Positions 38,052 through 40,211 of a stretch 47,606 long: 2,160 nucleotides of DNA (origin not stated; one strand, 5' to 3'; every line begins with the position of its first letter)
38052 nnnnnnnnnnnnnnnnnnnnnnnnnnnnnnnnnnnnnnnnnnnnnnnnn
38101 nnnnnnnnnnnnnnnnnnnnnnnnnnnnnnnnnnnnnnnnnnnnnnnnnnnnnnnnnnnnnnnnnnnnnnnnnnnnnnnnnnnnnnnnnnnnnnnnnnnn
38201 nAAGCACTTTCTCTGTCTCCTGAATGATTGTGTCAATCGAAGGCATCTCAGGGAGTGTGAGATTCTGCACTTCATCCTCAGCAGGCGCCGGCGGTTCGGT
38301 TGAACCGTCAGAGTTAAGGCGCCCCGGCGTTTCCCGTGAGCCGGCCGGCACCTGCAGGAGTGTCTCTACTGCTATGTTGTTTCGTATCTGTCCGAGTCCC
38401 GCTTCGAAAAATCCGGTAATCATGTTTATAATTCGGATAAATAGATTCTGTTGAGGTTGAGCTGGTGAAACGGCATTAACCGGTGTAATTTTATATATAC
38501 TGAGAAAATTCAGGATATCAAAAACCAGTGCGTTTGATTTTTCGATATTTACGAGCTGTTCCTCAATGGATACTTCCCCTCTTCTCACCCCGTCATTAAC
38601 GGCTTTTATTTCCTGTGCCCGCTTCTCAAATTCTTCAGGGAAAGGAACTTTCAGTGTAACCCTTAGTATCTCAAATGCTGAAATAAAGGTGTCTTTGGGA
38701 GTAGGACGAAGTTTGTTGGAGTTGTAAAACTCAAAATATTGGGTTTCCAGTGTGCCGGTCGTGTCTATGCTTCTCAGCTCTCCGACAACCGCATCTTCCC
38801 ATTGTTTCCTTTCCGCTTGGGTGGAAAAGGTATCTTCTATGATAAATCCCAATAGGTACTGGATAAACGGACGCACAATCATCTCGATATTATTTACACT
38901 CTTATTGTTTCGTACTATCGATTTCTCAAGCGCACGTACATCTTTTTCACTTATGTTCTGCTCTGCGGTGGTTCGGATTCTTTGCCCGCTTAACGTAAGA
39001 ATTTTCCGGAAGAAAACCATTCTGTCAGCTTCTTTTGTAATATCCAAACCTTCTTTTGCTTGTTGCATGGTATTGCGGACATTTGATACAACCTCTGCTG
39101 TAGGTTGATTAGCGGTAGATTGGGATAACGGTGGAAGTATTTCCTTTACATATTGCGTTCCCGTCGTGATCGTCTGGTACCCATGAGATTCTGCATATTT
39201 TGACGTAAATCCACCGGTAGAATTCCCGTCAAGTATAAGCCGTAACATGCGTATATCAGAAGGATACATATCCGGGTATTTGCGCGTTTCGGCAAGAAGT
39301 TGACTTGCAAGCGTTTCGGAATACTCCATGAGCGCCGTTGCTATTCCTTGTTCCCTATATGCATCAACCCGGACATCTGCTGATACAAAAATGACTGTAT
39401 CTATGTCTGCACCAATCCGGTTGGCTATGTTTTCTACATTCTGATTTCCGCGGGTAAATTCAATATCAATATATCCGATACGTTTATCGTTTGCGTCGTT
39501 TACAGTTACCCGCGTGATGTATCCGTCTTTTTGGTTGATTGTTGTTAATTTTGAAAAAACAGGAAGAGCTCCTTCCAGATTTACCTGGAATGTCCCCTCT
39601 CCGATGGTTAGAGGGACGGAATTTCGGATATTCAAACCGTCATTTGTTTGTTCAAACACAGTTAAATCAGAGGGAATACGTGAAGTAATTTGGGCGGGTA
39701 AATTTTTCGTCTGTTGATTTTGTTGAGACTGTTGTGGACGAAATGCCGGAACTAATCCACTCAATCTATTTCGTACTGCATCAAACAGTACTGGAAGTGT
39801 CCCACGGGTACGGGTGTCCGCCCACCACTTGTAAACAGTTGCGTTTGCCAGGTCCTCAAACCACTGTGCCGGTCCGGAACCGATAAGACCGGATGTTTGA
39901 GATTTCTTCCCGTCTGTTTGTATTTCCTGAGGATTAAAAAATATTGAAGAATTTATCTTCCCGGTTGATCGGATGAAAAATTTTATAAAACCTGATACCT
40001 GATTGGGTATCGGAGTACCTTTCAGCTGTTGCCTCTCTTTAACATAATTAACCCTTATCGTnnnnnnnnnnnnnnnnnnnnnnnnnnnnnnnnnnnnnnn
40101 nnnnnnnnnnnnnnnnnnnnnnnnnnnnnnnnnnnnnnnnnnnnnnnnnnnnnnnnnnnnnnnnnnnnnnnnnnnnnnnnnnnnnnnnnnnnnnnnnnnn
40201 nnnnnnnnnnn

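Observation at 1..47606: The whole window is a ~47-kb imperfect palindrome: two ~23.6-kb mirror arms with a 45-nt spacer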

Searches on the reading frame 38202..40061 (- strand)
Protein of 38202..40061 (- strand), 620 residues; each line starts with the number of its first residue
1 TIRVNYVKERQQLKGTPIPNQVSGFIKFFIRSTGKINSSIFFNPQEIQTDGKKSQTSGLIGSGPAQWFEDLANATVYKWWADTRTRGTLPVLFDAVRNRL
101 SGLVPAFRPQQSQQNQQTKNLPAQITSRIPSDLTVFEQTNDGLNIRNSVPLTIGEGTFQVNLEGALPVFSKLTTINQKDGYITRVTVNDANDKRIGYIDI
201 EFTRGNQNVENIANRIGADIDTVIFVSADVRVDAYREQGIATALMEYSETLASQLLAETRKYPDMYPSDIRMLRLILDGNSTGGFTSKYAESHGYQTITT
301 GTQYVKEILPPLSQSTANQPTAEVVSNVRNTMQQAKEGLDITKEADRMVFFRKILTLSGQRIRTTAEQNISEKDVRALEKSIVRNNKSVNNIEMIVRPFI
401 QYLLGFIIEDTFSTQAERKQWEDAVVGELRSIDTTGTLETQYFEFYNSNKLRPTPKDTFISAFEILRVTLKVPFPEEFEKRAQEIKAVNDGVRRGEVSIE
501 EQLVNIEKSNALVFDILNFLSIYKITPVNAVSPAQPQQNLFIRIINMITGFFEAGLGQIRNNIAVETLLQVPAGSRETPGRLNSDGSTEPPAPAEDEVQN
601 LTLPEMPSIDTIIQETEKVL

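Call 36: search_protein_families(library=pfam, max_evalue=0.1, proteins=[window:38202-40061:-])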
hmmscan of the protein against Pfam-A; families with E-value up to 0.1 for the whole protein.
window:38202-40061:- (620 aa): 1 family
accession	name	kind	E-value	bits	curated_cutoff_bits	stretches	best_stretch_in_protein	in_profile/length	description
PF13508.13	Acetyltransf_7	-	0.081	13.7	27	0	191-252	11-57/84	Acetyltransferase (GNAT) domain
